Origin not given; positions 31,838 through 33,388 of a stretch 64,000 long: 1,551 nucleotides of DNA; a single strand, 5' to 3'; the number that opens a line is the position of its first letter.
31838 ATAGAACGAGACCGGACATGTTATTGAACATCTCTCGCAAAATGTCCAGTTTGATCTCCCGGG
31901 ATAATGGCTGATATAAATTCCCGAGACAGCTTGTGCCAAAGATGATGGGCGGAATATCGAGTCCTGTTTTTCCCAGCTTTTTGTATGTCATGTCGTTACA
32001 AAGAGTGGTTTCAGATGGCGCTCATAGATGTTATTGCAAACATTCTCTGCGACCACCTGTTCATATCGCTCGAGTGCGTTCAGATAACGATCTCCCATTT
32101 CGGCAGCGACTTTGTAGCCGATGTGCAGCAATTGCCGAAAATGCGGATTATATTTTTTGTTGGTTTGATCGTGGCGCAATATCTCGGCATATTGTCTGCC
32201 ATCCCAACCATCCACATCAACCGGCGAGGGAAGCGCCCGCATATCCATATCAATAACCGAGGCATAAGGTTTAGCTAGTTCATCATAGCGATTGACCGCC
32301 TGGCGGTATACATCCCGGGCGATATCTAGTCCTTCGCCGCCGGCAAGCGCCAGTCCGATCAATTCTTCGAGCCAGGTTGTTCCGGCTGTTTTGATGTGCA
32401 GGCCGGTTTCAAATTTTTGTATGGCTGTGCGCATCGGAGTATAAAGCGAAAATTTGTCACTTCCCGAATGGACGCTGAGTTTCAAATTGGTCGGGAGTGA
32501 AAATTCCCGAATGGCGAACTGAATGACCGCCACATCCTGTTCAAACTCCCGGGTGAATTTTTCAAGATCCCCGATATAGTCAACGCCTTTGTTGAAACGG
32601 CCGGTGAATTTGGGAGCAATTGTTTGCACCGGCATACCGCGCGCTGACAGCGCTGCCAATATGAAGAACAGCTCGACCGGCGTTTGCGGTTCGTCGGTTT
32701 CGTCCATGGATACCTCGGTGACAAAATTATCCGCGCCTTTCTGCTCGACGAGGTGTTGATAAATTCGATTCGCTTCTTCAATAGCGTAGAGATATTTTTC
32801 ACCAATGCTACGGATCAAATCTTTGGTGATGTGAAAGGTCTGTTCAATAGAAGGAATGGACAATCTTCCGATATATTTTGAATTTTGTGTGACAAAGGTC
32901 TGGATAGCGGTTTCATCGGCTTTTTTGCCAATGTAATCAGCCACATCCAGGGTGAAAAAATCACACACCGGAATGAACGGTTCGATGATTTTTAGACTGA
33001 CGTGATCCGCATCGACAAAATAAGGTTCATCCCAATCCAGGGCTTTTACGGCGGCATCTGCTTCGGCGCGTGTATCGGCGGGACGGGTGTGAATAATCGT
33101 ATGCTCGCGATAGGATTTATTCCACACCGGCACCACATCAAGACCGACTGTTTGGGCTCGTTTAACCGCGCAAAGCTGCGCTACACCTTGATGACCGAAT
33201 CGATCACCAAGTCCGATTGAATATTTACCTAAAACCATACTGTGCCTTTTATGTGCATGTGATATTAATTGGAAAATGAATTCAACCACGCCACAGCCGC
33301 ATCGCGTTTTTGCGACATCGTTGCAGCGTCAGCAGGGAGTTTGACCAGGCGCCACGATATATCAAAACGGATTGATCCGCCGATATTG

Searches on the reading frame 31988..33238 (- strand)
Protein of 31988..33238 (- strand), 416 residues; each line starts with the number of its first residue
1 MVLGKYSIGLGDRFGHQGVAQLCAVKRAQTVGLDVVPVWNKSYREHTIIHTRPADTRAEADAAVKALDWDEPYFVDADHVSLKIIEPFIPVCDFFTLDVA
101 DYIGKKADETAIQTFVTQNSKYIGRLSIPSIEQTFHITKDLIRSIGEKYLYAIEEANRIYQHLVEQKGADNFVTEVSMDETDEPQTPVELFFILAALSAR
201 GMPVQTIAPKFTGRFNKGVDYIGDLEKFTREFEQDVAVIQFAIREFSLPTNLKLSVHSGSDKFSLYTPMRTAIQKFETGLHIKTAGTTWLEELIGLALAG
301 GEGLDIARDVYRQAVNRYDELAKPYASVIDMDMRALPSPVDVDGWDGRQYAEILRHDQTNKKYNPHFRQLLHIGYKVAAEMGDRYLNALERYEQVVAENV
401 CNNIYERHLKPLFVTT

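Call 4: search_protein_families(library=pfam, proteins=[window:31988-33238:-], max_evalue=0.01)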
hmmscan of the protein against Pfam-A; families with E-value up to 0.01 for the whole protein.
window:31988-33238:- (416 aa): 1 family
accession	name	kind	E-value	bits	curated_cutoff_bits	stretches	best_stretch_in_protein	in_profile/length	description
PF16257.11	UxaE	-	1.4e-55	189.3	27.1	1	5-410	80-473/475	tagaturonate epimerase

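Call 5: search_protein_families(library=ncbifam, proteins=[window:31988-33238:-], max_evalue=0.01)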
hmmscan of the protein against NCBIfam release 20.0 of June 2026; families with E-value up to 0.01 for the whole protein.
window:31988-33238:- (416 aa): 0 families

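Call 15: search_solved_structures(query=window:31988-33238:-, max_evalue=0.001, show_alignments=2)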
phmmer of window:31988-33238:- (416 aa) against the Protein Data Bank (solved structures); distinct sequences matched with E-value up to 0.001: 6.
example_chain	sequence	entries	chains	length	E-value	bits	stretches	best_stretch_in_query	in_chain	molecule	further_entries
6ilb_A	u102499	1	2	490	4.9e-23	85.1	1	7-327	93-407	Fructuronate-tagaturonate epimerase UxaE from Cohnella laeviribosi in complex with 1 glyce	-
6il9_A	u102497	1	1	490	4.9e-23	85.1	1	7-327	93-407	Fructuronate-tagaturonate epimerase UxaE from Cohnella laeviribosi in complex with 1 glyce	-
6ila_A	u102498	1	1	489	1.3e-22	83.7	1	7-327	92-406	Fructuronate-tagaturonate epimerase UxaE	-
9lhu_A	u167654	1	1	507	2.8e-22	82.6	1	64-354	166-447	Tagaturonate/fructuronate epimerase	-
9lhw_A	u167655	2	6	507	9.3e-22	80.9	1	64-354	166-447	Tagaturonate/fructuronate epimerase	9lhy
9kcs_A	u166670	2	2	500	0.00074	22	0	112-262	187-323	ISOMERASE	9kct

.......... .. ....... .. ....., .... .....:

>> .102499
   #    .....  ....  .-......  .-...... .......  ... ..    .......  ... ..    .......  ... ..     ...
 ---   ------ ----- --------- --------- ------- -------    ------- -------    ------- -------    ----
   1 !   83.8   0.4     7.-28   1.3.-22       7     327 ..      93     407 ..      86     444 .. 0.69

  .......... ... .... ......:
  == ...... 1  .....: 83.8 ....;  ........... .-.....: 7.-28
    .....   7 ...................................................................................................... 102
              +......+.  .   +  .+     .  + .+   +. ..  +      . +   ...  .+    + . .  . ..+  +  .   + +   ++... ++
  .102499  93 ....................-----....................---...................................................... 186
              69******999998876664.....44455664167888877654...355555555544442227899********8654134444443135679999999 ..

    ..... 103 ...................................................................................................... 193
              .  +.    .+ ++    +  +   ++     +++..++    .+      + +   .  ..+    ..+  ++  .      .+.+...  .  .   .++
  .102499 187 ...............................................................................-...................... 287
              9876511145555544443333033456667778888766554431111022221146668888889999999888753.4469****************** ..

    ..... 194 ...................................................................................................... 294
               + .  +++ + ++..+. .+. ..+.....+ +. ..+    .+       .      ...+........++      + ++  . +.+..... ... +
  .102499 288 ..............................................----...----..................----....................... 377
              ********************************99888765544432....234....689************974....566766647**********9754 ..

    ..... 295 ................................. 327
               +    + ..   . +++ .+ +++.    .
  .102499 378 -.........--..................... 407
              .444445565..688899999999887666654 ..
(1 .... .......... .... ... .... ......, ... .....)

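Call 19: find_homologous_proteins(query=window:31988-33238:-, max_evalue=1e-10)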
Query window:31988-33238:- (416 aa): 8000 proteins with E <= 1e-10 among 8000 candidates; the best 120 are listed.
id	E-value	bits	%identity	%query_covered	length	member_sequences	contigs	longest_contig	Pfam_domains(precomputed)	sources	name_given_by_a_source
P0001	8.3e-281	949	100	100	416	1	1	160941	PF16257.12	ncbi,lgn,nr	ncbi:hypothetical protein EH223_01610 [candidate division KSB1 bacterium]|nr:hypothetical protein [c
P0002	9.3e-252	853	89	100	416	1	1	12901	PF16257.12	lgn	-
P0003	1.5e-212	724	75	100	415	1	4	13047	PF16257.12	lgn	-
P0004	1.2e-208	711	75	98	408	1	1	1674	PF16257.12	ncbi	-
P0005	1.4e-207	708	73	100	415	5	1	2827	PF16257.12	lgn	-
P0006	1.6e-206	704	73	100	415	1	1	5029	PF16257.12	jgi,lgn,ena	-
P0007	3.4e-198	677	70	100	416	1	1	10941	PF16257.12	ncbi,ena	-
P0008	1.4e-197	675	69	100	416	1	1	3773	PF16257.12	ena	-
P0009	2.1e-196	671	68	100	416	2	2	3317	PF16257.12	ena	-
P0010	1.2e-195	668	69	100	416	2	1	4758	PF16257.12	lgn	-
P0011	6.8e-195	666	66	100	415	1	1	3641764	PF16257.12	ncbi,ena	-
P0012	7.9e-195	666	67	100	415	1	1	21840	PF16257.12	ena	-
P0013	1.4e-193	662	71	100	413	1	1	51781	PF16257.12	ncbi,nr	ncbi:hypothetical protein JXA02_11950 [candidate division KSB1 bacterium]|nr:hypothetical protein [c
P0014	3.0e-193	661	66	100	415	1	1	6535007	PF16257.12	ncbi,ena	-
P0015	5.2e-192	656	67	100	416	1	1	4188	PF16257.12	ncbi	-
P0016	1.4e-191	655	67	100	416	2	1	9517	PF16257.12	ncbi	-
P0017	5.4e-191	653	67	100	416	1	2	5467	PF16257.12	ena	-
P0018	7.2e-191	653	67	100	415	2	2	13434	PF16257.12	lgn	-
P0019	4.9e-190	650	66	100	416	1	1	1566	PF16257.12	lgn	-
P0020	1.3e-189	649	65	100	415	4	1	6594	PF16257.12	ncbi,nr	ncbi:MAG: hypothetical protein GWP06_09150 [Actinobacteria bacterium]|nr:hypothetical protein [Actin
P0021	3.8e-188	644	66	100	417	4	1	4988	PF16257.12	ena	-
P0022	5.7e-188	643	67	100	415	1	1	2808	PF16257.12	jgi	-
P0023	1.6e-187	642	65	100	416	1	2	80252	PF16257.12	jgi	jgi:hypothetical protein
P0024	2.8e-187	641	65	99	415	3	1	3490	PF16257.12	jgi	-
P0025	7.4e-187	639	64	99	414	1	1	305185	PF16257.12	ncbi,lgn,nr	ncbi:MAG: tagaturonate epimerase family protein [Ignavibacteriales bacterium]|nr:tagaturonate epimer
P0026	6.4e-186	636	65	100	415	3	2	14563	PF16257.12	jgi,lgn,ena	-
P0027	8.8e-186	636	67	100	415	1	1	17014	PF16257.12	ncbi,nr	ncbi:hypothetical protein JW998_01550 [candidate division KSB1 bacterium]|nr:hypothetical protein [c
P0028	4.1e-184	630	65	100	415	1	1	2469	PF16257.12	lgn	-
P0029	5.5e-184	630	63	99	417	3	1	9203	PF16257.12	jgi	-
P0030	6.0e-184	630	65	100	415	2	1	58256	PF16257.12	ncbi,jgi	-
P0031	1.1e-183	629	65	100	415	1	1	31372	PF16257.12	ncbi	-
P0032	1.5e-183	629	64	100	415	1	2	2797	PF16257.12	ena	-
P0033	1.6e-183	628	65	100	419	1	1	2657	PF16257.12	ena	-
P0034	3.7e-183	627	65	100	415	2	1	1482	PF16257.12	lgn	-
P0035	4.0e-183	627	64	100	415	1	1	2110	PF16257.12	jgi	-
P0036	4.5e-183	627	64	100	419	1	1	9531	PF16257.12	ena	-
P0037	2.1e-182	625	63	100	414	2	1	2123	PF16257.12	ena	-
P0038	2.4e-182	625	64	100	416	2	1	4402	PF16257.12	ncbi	-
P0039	3.3e-182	624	63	99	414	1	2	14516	PF16257.12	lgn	-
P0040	3.9e-182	624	64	100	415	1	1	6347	PF16257.12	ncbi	-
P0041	5.1e-182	624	64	100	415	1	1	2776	PF16257.12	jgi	jgi:hypothetical protein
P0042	5.2e-182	624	64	100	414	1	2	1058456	PF16257.12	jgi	jgi:hypothetical protein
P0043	5.3e-182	624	64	100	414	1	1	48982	PF16257.12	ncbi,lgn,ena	-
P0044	6.4e-182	623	63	100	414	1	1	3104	PF16257.12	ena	-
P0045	8.0e-182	623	62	100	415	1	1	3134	PF16257.12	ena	-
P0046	8.9e-182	623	64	100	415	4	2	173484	PF16257.12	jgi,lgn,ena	-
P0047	1.3e-181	622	63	99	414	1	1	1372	PF16257.12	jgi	jgi:tagaturonate epimerase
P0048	1.4e-181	622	64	100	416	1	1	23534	PF16257.12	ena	-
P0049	2.2e-181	621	63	100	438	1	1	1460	PF16257.12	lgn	-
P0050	2.6e-181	621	63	99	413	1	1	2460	PF16257.12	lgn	-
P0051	5.5e-181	620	62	100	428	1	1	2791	PF16257.12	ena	-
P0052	6.0e-181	620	63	100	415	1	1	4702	PF16257.12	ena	-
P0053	8.3e-181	620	62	100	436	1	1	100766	PF16257.12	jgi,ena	-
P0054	1.2e-180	619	63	100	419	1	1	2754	PF16257.12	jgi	-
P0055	2.0e-180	618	64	100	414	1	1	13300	PF16257.12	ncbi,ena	-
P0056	2.1e-180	618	63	100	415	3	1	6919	PF16257.12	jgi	-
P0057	2.1e-180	618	64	100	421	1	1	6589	PF16257.12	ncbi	-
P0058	2.9e-180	618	64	100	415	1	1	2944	PF16257.12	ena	-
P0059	3.7e-180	617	64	100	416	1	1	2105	PF16257.12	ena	-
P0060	4.2e-180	617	62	100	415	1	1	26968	PF16257.12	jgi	-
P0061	4.2e-180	617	63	100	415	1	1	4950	PF16257.12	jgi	-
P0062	4.5e-180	617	63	100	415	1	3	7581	PF16257.12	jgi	-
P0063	4.5e-180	617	63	100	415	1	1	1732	PF16257.12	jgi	jgi:hypothetical protein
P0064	5.0e-180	617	63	100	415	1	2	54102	PF16257.12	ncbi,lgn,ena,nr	ncbi:MAG: tagaturonate epimerase family protein [Phycisphaerae bacterium]|nr:tagaturonate epimerase 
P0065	7.1e-180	616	63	100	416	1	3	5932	PF16257.12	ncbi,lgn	-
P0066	7.9e-180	616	62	100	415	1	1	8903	PF16257.12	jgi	-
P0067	8.7e-180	616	63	99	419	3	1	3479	PF16257.12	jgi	-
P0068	9.1e-180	616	63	100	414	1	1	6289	PF16257.12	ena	-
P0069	9.8e-180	616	64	100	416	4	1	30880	PF16257.12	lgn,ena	-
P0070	1.1e-179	616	62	100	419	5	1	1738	PF16257.12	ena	-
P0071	1.1e-179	616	62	100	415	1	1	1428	PF16257.12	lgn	-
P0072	1.2e-179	616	62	100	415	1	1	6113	PF16257.12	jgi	-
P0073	1.2e-179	616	63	100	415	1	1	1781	PF16257.12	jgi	-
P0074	1.2e-179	616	64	100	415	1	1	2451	PF16257.12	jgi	jgi:hypothetical protein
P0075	1.4e-179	616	63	100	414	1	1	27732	PF16257.12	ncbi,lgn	-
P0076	1.4e-179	616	63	100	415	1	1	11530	PF16257.12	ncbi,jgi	ncbi:MAG: tagaturonate epimerase family protein [Planctomycetota bacterium]|jgi:hypothetical protein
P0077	1.5e-179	615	62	100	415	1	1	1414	PF16257.12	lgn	-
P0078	1.7e-179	615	63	100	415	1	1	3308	PF16257.12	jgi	-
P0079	1.8e-179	615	62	100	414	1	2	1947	PF16257.12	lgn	-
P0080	2.1e-179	615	63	100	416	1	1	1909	PF16257.12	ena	-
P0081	2.2e-179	615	62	100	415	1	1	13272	PF16257.12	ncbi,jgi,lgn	ncbi:MAG: tagaturonate epimerase family protein [Phycisphaerales bacterium]|jgi:hypothetical protein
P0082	2.2e-179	615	62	100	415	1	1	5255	PF16257.12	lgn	-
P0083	2.2e-179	615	62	99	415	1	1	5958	PF16257.12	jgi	-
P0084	2.3e-179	615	63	100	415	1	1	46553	PF16257.12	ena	-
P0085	2.5e-179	615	64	100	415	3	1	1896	PF16257.12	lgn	-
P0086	2.7e-179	615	63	100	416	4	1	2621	PF16257.12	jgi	-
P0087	3.1e-179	614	62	100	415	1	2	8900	PF16257.12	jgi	-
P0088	3.2e-179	614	64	100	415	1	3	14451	PF16257.12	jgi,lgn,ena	-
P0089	3.6e-179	614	65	100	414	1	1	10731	PF16257.12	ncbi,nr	ncbi:MAG: hypothetical protein JW849_07620 [Phycisphaerae bacterium]|nr:hypothetical protein [Phycis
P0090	4.3e-179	614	63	100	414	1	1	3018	PF16257.12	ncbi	-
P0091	5.1e-179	614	63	100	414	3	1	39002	PF16257.12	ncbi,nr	ncbi:hypothetical protein GF406_25295 [candidate division KSB1 bacterium]|nr:hypothetical protein [c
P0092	5.4e-179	614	62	100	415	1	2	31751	PF16257.12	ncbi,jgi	-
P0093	5.4e-179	614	62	100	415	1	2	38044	PF16257.12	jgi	jgi:tagaturonate epimerase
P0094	5.7e-179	614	64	100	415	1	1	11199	PF16257.12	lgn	-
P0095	5.8e-179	613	62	99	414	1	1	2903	PF16257.12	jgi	jgi:tagaturonate epimerase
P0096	5.9e-179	613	63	100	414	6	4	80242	PF16257.12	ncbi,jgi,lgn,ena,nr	ncbi:MAG TPA: tagaturonate epimerase family protein [bacterium]|nr:tagaturonate epimerase family pro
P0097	8.0e-179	613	63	100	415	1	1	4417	PF16257.12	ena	-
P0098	8.1e-179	613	63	100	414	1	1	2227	PF16257.12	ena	-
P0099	8.1e-179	613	63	100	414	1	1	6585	PF16257.12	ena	-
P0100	8.2e-179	613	63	100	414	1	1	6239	PF16257.12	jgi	-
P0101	8.8e-179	613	64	100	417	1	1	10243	PF16257.12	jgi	jgi:hypothetical protein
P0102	1.0e-178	613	62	100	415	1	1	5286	PF16257.12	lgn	-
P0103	1.0e-178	613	62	100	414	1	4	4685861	PF16257.12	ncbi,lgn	-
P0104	1.1e-178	613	62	100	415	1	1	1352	PF16257.12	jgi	jgi:hypothetical protein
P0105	1.2e-178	613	61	100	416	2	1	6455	PF16257.12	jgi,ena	-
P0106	1.2e-178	612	63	100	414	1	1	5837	PF16257.12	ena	-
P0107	1.2e-178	612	63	100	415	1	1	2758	PF16257.12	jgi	jgi:tagaturonate epimerase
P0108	1.3e-178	612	63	100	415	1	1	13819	PF16257.12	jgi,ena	-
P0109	1.3e-178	612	62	99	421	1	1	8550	PF16257.12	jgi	-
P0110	1.3e-178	612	63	100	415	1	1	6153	PF16257.12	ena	-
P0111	1.4e-178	612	62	100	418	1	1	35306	PF16257.12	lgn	-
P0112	1.5e-178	612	64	97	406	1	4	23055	PF16257.12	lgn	-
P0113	1.6e-178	612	63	100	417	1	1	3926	PF16257.12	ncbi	-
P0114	1.7e-178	612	62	100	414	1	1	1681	PF16257.12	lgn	-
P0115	1.9e-178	612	62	99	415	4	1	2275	PF16257.12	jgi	-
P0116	2.1e-178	612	63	99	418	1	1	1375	PF16257.12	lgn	-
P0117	2.3e-178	612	63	100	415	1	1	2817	PF16257.12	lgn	-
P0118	2.4e-178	611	62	100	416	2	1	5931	PF16257.12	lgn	-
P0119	2.5e-178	611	63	100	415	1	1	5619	PF16257.12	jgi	-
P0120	2.6e-178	611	61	99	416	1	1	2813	PF16257.12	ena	-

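Call 21: find_encoding_contigs(protein=P0014, flank=10000, max_places=2)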
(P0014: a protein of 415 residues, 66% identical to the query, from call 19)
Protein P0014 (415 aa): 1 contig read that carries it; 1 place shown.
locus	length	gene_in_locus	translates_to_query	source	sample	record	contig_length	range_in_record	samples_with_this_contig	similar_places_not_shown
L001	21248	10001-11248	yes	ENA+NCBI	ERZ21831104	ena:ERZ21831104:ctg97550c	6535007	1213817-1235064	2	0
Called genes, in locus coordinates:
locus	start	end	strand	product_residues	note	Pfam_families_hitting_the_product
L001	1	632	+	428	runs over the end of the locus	PF13378:MR_MLE_C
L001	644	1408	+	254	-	PF00106:adh_short, PF08659:KR, PF13561:adh_short_C2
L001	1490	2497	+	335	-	PF00356:LacI, PF00532:Peripla_BP_1, PF13407:Peripla_BP_4, PF13377:Peripla_BP_3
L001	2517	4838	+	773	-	PF22124:Glyco_hydro_95_cat, PF21307:Glyco_hydro_95_C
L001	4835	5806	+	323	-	PF04616:Glyco_hydro_43 (faint)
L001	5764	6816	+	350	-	PF04616:Glyco_hydro_43 (faint)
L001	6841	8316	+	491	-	PF01120:Alpha_L_fucos, PF16757:Fucosidase_C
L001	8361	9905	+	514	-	PF00884:Sulfatase, PF01663:Phosphodiest, PF16347:SGSH_C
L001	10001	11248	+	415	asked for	PF16257:UxaE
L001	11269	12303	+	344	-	PF08240:ADH_N, PF16912:Glu_dehyd_C, PF00107:ADH_zinc_N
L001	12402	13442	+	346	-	PF00248:Aldo_ket_red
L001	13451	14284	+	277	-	PF04909:Amidohydro_2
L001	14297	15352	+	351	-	PF08240:ADH_N, PF00107:ADH_zinc_N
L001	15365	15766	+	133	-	PF05336:rhaM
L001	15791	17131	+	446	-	PF07690:MFS_1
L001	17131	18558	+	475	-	PF00884:Sulfatase, PF01676:Metalloenzyme (weak), PF02995:DUF229 (weak), PF16347:SGSH_C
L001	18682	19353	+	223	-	PF00657:Lipase_GDSL, PF13472:Lipase_GDSL_2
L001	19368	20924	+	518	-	PF00884:Sulfatase, PF01663:Phosphodiest (faint), PF16347:SGSH_C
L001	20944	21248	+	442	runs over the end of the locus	PF00884:Sulfatase, PF16347:SGSH_C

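Call 22: find_encoding_contigs(protein=P0025, flank=10000, max_places=2)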
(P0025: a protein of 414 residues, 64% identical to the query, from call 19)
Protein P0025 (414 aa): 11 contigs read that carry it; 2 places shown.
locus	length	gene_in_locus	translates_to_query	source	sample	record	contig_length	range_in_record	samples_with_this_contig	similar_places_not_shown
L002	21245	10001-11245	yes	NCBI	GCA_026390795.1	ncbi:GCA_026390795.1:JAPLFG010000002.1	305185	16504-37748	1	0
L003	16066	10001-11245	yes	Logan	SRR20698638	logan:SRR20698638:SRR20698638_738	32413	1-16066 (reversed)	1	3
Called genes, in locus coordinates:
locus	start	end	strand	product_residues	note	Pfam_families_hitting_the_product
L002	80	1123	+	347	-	PF08240:ADH_N, PF00670:AdoHcyase_NAD (weak), PF00107:ADH_zinc_N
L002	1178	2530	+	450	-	PF07690:MFS_1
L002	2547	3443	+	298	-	PF00294:PfkB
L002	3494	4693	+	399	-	PF00149:Metallophos, PF12850:Metallophos_2 (faint)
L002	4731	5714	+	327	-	PF00149:Metallophos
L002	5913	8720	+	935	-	PF13620:CarboxypepD_reg, PF13715:CarbopepD_reg_2, PF07715:Plug, PF00593:TonB_dep_Rec_b-barrel, PF14905:OMP_b-brl_3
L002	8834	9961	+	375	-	PF02333:Phytase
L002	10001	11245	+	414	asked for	PF16257:UxaE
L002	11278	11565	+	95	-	PF03992:ABM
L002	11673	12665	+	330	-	PF23381:Beta-prop_IFT122_1st (faint), PF23414:Beta-prop_EML_2 (faint), PF25174:Beta-prop_THOC3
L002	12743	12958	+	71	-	PF02811:PHP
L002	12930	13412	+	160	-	-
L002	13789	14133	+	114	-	PF12840:HTH_20, PF01022:HTH_5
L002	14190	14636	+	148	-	PF01451:LMWPc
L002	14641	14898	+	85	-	PF13192:Thioredoxin_3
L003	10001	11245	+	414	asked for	PF16257:UxaE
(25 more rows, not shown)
